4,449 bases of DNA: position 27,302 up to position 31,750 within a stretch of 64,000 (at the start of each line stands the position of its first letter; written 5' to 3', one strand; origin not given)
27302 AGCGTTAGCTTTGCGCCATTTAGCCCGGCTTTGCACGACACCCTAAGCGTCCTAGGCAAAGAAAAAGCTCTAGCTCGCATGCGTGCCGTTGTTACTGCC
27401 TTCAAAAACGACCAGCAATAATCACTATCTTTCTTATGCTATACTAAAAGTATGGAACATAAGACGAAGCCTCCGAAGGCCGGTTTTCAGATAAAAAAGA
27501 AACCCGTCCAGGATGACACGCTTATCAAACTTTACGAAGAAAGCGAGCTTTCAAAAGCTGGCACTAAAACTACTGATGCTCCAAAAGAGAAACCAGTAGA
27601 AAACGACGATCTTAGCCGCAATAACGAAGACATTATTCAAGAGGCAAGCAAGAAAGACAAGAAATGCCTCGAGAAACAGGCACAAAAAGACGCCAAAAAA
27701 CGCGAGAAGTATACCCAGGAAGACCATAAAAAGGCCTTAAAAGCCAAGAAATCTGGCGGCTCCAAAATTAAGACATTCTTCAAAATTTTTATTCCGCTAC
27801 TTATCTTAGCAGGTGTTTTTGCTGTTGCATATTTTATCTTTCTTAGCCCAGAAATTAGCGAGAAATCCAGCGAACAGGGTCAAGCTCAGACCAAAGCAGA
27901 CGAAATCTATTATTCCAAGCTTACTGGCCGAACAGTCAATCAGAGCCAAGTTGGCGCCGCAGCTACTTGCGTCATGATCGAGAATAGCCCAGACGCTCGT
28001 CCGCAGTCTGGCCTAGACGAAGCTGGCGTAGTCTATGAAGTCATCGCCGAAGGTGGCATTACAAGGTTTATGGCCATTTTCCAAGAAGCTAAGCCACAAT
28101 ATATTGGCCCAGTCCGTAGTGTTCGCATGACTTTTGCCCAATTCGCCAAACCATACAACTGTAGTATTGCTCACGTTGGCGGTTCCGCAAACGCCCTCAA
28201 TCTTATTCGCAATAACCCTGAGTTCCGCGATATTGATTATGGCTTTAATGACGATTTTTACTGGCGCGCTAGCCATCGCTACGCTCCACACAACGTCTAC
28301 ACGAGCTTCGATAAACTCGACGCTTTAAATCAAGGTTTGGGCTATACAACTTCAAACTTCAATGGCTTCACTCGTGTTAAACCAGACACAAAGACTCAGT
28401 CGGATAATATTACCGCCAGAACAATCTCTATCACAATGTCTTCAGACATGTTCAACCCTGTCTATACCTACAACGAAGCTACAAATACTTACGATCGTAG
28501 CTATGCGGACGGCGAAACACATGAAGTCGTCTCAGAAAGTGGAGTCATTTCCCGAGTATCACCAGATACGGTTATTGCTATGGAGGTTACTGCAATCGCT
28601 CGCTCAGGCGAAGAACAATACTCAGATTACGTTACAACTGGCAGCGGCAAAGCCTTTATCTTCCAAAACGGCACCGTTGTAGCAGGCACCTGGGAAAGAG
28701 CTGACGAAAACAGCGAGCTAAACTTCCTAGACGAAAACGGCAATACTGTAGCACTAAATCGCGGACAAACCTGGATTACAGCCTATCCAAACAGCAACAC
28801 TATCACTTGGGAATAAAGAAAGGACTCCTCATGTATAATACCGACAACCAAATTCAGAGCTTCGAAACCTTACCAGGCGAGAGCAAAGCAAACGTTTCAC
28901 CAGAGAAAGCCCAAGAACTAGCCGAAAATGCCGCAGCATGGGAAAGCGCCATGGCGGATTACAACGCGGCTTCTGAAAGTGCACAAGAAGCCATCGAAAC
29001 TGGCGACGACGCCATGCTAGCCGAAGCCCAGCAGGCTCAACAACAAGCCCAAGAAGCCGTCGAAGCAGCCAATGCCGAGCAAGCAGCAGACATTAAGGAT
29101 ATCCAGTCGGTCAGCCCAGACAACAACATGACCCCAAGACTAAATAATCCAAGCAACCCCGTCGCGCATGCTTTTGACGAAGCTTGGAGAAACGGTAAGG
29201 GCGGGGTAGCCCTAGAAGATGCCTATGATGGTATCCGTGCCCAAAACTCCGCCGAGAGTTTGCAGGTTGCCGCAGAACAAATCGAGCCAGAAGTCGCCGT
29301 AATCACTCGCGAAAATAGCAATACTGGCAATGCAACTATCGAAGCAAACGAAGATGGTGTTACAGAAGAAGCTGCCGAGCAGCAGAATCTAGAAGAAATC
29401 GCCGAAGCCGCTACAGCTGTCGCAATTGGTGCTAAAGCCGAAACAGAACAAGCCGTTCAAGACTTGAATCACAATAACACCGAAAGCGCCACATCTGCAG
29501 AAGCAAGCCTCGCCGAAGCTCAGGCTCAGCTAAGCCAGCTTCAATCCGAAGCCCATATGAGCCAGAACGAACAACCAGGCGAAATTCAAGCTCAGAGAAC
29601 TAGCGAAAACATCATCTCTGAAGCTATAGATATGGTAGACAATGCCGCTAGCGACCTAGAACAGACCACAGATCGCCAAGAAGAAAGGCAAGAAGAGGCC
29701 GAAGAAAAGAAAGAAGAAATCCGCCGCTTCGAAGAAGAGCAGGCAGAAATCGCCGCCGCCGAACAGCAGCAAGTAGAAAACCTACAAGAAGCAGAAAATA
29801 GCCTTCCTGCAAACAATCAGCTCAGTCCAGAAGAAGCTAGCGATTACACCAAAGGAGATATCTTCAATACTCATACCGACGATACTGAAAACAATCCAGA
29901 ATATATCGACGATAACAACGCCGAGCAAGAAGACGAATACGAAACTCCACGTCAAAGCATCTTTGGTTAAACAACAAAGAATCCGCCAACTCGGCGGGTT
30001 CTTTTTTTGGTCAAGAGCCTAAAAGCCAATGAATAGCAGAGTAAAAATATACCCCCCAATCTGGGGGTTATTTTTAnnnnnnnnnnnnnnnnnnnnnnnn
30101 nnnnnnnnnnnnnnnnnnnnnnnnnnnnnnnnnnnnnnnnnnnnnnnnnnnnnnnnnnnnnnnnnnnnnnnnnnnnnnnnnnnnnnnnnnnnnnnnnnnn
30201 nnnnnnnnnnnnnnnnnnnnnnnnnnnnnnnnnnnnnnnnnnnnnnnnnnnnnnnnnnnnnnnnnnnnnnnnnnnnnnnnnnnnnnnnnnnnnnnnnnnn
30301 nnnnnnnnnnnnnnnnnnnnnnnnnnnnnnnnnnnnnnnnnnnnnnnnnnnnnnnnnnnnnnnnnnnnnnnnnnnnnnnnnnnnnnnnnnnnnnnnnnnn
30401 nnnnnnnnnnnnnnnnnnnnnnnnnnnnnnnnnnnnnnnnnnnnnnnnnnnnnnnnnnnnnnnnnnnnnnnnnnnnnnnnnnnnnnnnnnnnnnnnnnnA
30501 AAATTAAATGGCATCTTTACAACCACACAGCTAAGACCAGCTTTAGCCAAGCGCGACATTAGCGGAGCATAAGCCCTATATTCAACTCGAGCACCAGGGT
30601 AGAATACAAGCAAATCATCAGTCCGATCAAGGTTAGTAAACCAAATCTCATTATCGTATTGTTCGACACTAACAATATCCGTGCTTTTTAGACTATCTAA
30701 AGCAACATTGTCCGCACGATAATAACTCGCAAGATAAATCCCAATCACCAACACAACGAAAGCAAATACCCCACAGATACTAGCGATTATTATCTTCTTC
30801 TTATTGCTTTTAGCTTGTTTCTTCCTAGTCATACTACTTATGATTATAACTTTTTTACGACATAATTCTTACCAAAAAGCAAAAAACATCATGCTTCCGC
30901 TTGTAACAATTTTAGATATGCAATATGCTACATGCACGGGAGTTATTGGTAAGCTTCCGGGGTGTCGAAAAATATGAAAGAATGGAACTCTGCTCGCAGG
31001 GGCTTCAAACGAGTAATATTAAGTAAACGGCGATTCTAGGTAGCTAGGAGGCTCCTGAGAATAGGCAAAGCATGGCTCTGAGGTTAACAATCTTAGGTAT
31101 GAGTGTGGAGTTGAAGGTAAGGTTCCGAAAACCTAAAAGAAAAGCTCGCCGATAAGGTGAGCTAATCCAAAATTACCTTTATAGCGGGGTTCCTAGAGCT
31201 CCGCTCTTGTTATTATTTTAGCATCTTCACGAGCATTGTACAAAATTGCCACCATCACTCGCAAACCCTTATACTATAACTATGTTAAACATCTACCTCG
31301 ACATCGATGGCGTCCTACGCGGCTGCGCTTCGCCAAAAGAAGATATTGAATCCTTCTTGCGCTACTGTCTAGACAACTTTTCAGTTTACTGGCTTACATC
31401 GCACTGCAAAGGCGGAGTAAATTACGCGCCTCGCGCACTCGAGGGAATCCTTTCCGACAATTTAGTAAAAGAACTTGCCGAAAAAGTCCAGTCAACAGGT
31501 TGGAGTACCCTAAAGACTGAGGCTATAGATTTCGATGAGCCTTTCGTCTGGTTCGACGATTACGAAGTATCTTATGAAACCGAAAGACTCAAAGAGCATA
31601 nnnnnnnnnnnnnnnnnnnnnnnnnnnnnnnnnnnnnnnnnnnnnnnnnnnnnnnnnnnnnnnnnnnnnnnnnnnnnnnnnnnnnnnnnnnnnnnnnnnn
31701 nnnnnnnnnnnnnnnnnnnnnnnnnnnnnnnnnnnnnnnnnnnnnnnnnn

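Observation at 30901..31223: Copy B of the small-ORF / antisense-sRNA module, near tRNA-Glu integration scars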

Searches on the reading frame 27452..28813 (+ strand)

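Call 54: search_protein_families(library=pfam, proteins=[window:27452-28813:+], max_evalue=0.001)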
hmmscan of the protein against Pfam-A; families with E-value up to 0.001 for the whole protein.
window:27452-28813:+ (454 aa): 2 families
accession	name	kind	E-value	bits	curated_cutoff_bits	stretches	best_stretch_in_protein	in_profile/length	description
PF11258.13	DUF3048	-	3.7e-44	150.9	25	1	157-298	1-147/148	Protein of unknown function (DUF3048) N-terminal domain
PF17479.7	DUF3048_C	-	6.1e-22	78.6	25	1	327-442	3-114/114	Protein of unknown function (DUF3048) C-terminal domain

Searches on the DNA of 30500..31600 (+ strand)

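Call 6: search_rna_families(source=window, start=30500, end=31600, threshold=evalue, max_evalue=10, show_alignments=3)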
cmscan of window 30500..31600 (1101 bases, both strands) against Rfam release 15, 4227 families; matches with E-value up to 10: 3.
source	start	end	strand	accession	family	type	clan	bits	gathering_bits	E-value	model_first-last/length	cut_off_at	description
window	31136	31218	+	RF00558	L20_leader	Cis-reg; leader;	-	23.5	58.7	0.052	1-127/127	no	Ribosomal protein L20 leader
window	30759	30863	-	RF04328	snR107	Gene; snRNA; snoRNA; CD-box;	-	18.2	44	1.7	1-118/118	no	Fungal C/D box small nucleolar RNA 107 family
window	31136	31260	-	RF00513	Trp_leader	Cis-reg; leader;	-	17.3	41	1.7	1-100/100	no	Tryptophan operon leader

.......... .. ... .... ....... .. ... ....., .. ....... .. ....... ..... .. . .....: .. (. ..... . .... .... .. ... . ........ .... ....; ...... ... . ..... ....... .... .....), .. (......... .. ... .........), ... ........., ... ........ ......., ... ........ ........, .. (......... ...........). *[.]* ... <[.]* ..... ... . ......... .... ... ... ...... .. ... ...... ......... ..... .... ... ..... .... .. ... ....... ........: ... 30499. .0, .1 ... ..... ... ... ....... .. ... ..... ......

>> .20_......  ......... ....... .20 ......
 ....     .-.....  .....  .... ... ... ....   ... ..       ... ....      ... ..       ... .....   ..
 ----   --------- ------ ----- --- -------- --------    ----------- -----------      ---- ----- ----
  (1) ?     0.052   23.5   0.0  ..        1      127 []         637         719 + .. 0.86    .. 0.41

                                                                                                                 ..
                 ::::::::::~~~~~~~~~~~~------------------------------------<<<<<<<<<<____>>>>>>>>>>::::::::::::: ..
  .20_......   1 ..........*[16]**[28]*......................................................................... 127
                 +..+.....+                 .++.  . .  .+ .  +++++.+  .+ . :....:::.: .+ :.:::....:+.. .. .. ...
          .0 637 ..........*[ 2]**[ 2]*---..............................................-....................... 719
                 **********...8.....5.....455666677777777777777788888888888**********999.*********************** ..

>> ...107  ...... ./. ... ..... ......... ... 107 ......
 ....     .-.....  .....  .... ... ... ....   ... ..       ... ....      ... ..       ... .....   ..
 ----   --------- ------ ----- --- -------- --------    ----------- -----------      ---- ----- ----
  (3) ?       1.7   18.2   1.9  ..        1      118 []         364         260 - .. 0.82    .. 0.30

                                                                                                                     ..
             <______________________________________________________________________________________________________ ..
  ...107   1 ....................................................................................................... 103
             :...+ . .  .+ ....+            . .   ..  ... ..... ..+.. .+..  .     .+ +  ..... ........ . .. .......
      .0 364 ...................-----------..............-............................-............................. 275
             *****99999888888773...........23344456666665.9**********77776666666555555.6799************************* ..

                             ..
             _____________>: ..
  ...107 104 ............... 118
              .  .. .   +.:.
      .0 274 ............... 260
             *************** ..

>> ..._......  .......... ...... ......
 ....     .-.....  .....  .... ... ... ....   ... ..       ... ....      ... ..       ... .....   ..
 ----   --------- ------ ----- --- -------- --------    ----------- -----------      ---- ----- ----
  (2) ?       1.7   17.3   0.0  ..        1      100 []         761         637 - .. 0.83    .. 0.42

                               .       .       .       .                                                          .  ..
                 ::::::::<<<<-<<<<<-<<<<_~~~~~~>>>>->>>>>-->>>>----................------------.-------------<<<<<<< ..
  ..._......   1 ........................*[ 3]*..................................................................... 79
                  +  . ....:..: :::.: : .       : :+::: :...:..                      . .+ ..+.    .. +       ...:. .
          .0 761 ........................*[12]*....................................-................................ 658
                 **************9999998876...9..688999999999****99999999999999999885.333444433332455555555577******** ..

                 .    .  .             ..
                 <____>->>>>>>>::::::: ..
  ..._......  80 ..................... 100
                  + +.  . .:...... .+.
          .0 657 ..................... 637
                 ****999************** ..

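Call 72: search_dna_similar(query=window:30900-31245:+, collection=plasmids, mode=distant, max_evalue=0.01, max_rows=10)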
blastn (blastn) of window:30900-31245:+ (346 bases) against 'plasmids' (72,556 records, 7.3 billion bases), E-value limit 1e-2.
No match.

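Call 73: search_dna_similar(query=window:30900-31245:+, collection=phages, mode=distant, max_evalue=0.01, max_rows=10)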
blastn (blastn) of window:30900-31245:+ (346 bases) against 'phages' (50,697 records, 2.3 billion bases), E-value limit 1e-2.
No match.

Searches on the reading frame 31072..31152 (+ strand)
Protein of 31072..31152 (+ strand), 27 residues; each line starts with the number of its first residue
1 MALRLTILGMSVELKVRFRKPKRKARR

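Call 22: search_protein_families(library=pfam, proteins=[window:31072-31152:+], max_evalue=10)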
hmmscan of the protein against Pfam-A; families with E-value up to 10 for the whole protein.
seq(27 aa): 0 families

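Call 23: search_protein_families(library=ncbifam, proteins=[window:31072-31152:+], max_evalue=10)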
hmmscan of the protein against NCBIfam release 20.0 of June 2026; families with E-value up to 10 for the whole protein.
seq(27 aa): 0 families

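Call 58: search_protein_families(library=phrogs, proteins=[window:31072-31152:+], max_evalue=10)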
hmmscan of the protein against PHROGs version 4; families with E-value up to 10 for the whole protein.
seq(27 aa): 0 families

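Call 59: search_protein_families(library=padloc, proteins=[window:31072-31152:+], max_evalue=10)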
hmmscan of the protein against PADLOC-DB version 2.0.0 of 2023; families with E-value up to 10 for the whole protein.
seq(27 aa): 0 families

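Call 60: search_solved_structures(query=A4, max_evalue=10)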
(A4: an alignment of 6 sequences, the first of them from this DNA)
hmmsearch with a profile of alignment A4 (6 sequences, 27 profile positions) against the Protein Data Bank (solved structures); distinct sequences matched with E-value up to 10: 0.

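Call 75: search_dna_similar(query=window:31072-31152:+, collection=phages, mode=protein, max_evalue=1, max_rows=10)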
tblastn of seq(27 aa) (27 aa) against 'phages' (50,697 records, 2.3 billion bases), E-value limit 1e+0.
No match.
